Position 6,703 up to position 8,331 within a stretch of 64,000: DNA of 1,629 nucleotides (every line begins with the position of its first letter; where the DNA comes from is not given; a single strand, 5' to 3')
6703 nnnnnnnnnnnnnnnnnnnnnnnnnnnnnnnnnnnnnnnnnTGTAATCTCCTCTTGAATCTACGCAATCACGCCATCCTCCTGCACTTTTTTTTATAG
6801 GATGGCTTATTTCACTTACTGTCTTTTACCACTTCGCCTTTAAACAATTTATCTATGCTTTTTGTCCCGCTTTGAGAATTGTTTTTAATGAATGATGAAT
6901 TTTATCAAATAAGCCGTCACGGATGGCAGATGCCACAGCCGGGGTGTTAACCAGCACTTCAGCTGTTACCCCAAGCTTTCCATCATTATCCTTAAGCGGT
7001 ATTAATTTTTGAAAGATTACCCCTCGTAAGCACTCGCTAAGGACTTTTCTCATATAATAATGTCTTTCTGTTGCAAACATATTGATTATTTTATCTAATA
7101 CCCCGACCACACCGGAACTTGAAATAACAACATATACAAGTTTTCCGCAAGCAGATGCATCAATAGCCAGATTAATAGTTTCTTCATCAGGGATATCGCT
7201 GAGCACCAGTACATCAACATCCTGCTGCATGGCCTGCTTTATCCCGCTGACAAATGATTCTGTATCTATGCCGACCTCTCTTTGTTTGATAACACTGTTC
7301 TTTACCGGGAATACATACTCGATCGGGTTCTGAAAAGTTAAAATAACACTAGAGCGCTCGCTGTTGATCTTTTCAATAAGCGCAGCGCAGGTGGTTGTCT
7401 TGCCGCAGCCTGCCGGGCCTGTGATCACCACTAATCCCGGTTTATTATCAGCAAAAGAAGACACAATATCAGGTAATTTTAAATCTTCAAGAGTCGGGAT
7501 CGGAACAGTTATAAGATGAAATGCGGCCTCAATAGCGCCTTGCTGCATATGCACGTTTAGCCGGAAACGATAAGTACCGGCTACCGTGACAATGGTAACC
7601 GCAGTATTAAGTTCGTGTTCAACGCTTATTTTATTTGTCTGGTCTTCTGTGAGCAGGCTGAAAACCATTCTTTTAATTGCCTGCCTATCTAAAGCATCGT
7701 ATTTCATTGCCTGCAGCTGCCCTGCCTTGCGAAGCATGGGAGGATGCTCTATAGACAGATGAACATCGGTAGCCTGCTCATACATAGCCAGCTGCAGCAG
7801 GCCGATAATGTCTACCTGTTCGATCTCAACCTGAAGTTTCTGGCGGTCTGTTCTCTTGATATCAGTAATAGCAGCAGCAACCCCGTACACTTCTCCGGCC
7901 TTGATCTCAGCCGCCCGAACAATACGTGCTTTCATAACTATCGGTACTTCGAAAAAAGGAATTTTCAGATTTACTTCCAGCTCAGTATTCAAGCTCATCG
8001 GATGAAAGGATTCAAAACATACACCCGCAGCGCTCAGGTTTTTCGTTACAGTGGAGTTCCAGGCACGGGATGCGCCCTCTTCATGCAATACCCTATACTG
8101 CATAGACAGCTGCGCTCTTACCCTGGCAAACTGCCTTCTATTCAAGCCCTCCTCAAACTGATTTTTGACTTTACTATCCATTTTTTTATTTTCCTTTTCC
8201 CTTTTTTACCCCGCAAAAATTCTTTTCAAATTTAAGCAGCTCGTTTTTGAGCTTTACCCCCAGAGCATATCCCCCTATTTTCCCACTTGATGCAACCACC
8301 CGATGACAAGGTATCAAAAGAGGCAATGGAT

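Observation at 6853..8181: PilZ domain fused to the N-terminus of a complete PilT retraction ATPase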

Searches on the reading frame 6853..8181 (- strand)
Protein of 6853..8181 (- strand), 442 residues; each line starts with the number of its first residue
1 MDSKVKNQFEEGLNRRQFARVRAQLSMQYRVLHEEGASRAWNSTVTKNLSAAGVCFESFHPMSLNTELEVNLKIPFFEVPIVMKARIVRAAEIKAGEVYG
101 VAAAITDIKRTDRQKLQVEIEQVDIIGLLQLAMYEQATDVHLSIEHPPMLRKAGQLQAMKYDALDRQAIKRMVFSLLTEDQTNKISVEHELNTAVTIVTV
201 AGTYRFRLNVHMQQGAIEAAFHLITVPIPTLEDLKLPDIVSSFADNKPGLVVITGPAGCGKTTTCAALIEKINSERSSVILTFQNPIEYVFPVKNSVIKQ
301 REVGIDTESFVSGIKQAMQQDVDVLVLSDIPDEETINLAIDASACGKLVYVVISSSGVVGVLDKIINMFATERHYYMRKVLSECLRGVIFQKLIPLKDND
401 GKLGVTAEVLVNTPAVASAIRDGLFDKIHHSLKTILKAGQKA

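Call 3: search_protein_families(library=pfam, proteins=[window:6853-8181:-], max_evalue=1)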
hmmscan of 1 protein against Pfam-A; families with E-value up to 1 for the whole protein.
window:6853-8181:- (442 aa): 35 families (the best 25 are shown)
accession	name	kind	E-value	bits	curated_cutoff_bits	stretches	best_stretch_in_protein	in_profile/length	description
PF00437.27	T2SSE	-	4.9e-19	68.7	24.9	1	241-399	135-283/370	Type II/IV secretion system protein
PF07238.19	PilZ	-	5.5e-09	36.7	22.5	1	14-117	1-97/102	PilZ domain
PF13401.12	AAA_22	-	9.1e-06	26.5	27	1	247-280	4-37/130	AAA domain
PF24883.2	NPHP3_N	-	4.6e-05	24.1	24.8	1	246-283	20-57/164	Nephrocystin 3, N-terminal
PF13191.12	AAA_16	-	0.00013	22.9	32.6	1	238-276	14-52/167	AAA ATPase domain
PF20720.3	nSTAND3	-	0.00053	20.1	27.2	1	247-280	16-49/155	Novel STAND NTPase 3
PF13238.12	AAA_18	-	0.0018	19.1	29.4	1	251-293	1-44/128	AAA domain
PF13604.12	AAA_30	-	0.0019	18.4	27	1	240-280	10-50/191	AAA domain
PF00005.33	ABC_tran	-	0.0021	19.1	25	1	250-294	13-52/137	ABC transporter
PF13173.12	AAA_14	-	0.0021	18.5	27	1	250-289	4-43/129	AAA domain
PF03215.21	Rad17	-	0.003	17.9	23.8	1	246-271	43-68/186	Rad17 P-loop domain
PF01637.24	ATPase_2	-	0.0034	17.7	33.2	1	241-292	13-62/225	ATPase domain predominantly from Archaea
PF00448.28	SRP54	-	0.0036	17.4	22.7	1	250-281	3-34/196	SRP54-type protein, GTPase domain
PF13245.12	AAA_19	-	0.0038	17.9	25.1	1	248-278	11-44/134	AAA domain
PF04851.21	ResIII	-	0.0051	17.2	22.5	1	212-277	7-52/164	Type III restriction enzyme, res subunit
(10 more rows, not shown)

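Call 4: search_protein_families(library=ncbifam, proteins=[window:6853-8181:-], max_evalue=0.1)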
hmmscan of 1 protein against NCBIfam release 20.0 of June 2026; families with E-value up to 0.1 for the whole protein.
window:6853-8181:- (442 aa): 37 families (the best 25 are shown)
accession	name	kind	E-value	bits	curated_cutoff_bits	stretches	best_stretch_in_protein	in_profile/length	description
TIGR01420.1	pilT_fam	subfamily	9.7e-87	291.4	319.1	1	127-439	4-312/343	PilT/PilU family type 4a pilus ATPase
TIGR02524.1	dot_icm_DotB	equivalog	2.3e-28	99.4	463.3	1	127-426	8-315/358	Dot/Icm type IV secretion system ATPase DotB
TIGR02525.1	plasmid_TraJ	equivalog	1.3e-22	80.3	368.3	1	135-439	22-341/372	plasmid transfer ATPase TraJ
NF041000.1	ATPase_ComGA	equivalog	1.2e-21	77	300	1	239-395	119-266/267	competence type IV pilus ATPase ComGA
TIGR02533.1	type_II_gspE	equivalog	3.6e-20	72.1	630.25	1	246-394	241-379/486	type II secretion system ATPase GspE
NF053534.1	T4PilAsmATPsTfpB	equivalog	1.2e-17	63.6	850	1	244-366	332-450/584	type IV pilus assembly ATPase TfpB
TIGR02538.1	type_IV_pilB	equivalog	2.3e-15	56.2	675.65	1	248-368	315-432/564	type IV-A pilus assembly ATPase PilB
NF007755.0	PRK10436.1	equivalog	3.2e-14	52.5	617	1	245-394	216-355/465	type II secretion system protein GspE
TIGR02266.1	gmx_TIGR02266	paralog_domain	1.9e-06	27.9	68.7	1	20-117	1-92/96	TIGR02266 family protein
NF010335.0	PRK13764.1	equivalog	3.5e-05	22.5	340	1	133-287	146-301/613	ATPase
TIGR04291.1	arsen_driv_ArsA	equivalog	0.00051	18.9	650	1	229-297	301-369/565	arsenical pump-driving ATPase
TIGR00064.1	ftsY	equivalog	0.0014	17.9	260.7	1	242-325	73-165/279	signal recognition particle-docking protein FtsY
NF010248.0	PRK13695.1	equivalog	0.0019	17.9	156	1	251-279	6-34/180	NTPase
TIGR03263.1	guanyl_kin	equivalog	0.0031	17.1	160.45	1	250-282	3-35/180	guanylate kinase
TIGR03499.1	FlhF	equivalog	0.0039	17.2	174.15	1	243-268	193-218/286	flagellar biosynthesis GTPase FlhF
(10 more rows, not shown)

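Call 7: search_solved_structures(query=window:6853-8181:-, max_evalue=0.001, show_alignments=3)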
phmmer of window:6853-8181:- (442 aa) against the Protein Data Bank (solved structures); distinct sequences matched with E-value up to 0.001: 26.
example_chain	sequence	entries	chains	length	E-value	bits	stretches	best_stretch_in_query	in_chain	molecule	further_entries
5zfq_A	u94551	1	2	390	6.3e-58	199.8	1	134-433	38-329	Twitching motility pilus retraction protein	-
6ojx_A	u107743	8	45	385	7.3e-58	199.6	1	135-433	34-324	Twitching motility pilus retraction ATPase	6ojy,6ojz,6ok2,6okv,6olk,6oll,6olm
5fl3_A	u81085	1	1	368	2.2e-53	184.8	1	125-422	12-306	PILI RETRACTION PROTEIN PILT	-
2ewv_A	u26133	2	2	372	3.4e-52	180.9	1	120-430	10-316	twitching motility protein PilT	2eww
2gsz_A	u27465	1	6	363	2.1e-51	178.3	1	125-430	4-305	twitching motility protein PilT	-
3jvu_A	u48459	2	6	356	3.2e-49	171.2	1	124-434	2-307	Twitching mobility protein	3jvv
9n32_A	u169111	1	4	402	1.7e-46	162.2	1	127-437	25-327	PilU protein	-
10my_A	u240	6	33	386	2.8e-41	145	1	134-429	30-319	PilT/PilU family type 4a pilus ATPase | Twitching motility protein PilT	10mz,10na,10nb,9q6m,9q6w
2eyu_A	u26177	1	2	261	3.7e-38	134.7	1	227-430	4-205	twitching motility protein PilT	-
6geb_A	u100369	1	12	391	2.2e-24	89.3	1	133-412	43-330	DotB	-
4pht_A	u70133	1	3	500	1e-14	57.6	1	247-395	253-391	General secretory pathway protein E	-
1p9r_A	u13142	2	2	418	1.6e-14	56.9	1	248-394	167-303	General secretion pathway protein E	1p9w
4kss_A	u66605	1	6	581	3.5e-14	55.8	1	248-394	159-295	Type II secretion system protein E, hemolysin-coregulated protein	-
4ksr_A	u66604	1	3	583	3.5e-14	55.8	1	248-394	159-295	Type II secretion system protein E, Hemolysin-coregulated protein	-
3jc8_Ba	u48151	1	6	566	8.3e-14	54.5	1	245-369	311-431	Type IV-A pilus assembly ATPase PilB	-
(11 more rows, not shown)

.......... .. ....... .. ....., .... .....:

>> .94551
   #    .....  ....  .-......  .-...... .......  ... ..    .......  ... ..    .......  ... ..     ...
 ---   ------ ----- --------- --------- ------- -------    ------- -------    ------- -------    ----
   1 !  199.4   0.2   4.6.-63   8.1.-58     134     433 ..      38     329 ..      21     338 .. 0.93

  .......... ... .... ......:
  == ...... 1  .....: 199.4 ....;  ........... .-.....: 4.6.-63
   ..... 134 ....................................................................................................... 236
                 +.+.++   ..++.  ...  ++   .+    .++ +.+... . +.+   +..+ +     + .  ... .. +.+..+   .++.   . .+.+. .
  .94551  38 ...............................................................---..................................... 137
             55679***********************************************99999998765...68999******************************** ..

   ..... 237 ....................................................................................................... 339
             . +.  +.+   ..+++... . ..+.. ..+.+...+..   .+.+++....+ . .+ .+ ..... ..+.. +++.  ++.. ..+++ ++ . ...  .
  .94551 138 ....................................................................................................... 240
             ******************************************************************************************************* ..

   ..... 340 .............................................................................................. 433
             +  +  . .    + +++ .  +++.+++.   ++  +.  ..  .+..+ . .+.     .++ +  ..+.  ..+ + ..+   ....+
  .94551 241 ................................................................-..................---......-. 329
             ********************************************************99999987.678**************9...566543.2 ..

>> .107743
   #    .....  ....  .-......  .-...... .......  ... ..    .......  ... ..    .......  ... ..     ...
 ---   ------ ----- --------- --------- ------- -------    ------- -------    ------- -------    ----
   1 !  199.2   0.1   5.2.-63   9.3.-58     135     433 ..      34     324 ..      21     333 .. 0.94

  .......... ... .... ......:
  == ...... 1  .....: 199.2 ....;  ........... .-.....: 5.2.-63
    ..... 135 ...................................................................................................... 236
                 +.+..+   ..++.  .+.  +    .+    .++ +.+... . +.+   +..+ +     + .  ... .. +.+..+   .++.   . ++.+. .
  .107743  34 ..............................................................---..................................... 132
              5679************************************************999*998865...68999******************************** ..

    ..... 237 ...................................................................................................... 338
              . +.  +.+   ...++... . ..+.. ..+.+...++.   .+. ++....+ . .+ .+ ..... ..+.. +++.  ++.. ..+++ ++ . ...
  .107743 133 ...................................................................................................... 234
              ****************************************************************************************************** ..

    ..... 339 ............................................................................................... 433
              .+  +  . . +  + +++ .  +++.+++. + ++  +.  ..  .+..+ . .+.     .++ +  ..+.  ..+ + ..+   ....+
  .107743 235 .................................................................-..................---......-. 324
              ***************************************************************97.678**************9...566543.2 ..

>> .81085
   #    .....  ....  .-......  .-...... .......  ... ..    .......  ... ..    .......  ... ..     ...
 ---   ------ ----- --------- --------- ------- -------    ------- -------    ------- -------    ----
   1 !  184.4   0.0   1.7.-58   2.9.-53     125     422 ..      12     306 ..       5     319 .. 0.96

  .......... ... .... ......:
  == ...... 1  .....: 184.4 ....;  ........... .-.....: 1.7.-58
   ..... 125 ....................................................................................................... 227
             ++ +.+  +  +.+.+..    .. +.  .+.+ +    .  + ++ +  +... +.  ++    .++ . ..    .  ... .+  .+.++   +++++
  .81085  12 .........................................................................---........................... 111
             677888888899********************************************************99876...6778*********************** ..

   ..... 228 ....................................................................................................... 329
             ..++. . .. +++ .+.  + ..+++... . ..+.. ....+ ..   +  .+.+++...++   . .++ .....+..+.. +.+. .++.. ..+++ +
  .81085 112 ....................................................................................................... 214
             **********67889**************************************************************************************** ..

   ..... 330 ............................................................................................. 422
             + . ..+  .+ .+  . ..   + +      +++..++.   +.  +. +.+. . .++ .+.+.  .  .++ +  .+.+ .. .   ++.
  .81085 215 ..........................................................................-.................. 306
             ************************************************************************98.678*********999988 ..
